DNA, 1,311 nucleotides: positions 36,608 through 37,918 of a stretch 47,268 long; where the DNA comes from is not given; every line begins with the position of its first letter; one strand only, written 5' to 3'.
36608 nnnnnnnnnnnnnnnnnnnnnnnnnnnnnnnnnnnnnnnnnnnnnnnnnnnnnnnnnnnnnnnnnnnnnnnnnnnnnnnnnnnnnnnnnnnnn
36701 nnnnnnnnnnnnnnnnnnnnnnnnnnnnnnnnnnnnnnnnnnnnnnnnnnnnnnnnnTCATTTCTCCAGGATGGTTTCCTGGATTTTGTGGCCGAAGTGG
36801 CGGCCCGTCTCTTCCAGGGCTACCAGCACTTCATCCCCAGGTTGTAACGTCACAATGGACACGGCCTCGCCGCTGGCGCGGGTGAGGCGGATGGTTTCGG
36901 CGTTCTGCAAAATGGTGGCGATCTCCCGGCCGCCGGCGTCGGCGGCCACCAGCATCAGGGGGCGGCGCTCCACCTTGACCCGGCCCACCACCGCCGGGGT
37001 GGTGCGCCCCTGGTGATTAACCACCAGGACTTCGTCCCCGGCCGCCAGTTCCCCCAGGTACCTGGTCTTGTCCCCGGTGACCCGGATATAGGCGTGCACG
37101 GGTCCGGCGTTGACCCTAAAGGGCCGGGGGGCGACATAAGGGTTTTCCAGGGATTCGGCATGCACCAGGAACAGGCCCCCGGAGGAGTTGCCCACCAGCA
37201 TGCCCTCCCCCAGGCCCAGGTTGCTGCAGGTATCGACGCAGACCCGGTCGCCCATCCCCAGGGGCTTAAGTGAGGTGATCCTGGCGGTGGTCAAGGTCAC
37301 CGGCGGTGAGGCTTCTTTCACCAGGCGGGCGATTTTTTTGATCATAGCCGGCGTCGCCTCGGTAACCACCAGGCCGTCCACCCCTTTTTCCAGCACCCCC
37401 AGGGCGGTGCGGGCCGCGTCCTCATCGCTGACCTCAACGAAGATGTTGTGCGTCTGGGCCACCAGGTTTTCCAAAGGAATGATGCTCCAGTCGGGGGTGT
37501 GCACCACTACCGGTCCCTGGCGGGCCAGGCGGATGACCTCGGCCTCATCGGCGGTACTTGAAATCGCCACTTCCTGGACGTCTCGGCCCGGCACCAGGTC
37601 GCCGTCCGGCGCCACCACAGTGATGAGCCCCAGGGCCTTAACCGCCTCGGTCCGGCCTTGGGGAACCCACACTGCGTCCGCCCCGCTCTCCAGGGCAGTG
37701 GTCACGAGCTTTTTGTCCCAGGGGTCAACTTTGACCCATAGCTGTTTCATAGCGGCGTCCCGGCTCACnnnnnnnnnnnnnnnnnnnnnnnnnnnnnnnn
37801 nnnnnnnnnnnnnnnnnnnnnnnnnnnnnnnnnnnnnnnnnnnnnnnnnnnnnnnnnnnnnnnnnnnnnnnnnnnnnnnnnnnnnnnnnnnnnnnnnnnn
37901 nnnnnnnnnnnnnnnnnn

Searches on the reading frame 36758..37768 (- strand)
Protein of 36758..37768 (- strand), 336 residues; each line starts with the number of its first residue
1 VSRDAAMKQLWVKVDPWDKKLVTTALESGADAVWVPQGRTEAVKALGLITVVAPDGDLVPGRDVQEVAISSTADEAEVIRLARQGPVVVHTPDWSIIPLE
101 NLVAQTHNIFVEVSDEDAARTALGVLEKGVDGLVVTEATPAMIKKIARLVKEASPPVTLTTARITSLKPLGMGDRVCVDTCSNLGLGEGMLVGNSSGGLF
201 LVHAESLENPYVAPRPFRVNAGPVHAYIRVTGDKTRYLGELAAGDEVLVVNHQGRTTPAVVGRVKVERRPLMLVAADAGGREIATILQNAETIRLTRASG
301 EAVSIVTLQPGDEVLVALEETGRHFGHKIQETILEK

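Call 45: search_protein_families(library=pfam, max_evalue=0.0001, proteins=[window:36758-37768:-])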
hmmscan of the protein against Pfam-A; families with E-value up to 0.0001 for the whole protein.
window:36758-37768:- (336 aa): 1 family
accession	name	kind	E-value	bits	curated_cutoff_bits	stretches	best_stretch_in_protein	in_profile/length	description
PF01959.21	DHQS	-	6.7e-127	423.6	22.2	1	8-336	1-344/344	3-dehydroquinate synthase II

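Call 100: search_protein_families(library=pfam, max_evalue=0.001, proteins=[L065:10883-11962:+, L065:12386-14893:+])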
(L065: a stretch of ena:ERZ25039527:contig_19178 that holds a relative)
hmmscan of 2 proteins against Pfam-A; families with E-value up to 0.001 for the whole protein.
L065:10883-11962:+ (359 aa): 2 families
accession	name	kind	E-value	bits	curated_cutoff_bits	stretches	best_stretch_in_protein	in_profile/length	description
PF02518.31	HATPase_c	-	1.7e-14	54.6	26.4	1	263-358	7-108/111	Histidine kinase-, DNA gyrase B-, and HSP90-like ATPase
PF13581.12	HATPase_c_2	-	0.00012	22.5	27.4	1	261-336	31-111/127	Histidine kinase-like ATPase domain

L065:12386-14893:+ (835 aa): 7 families
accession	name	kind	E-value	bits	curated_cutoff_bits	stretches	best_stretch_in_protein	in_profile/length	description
PF00122.25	E1-E2_ATPase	-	1.1e-57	195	28.1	1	320-500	2-179/181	E1-E2 ATPase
PF00702.32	Hydrolase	-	9.8e-36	124.4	26.4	1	518-734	1-190/191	haloacid dehalogenase-like hydrolase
PF19335.5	HMBD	-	2.1e-34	117.6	23.6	3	134-159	2-27/28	Heavy metal binding domain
PF08282.18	Hydrolase_3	-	2.4e-08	34.5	20.9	0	709-764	197-252/255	haloacid dehalogenase-like hydrolase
PF12710.13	HAD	-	2.6e-06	28.5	27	1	658-731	90-188/189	haloacid dehalogenase-like hydrolase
PF13248.11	Zn_ribbon_3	-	0.00072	19.4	27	0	60-73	13-26/26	zinc-ribbon domain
PF13240.11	Zn_Ribbon_1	-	0.00089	19.4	25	0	12-24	1-13/23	zinc-ribbon domain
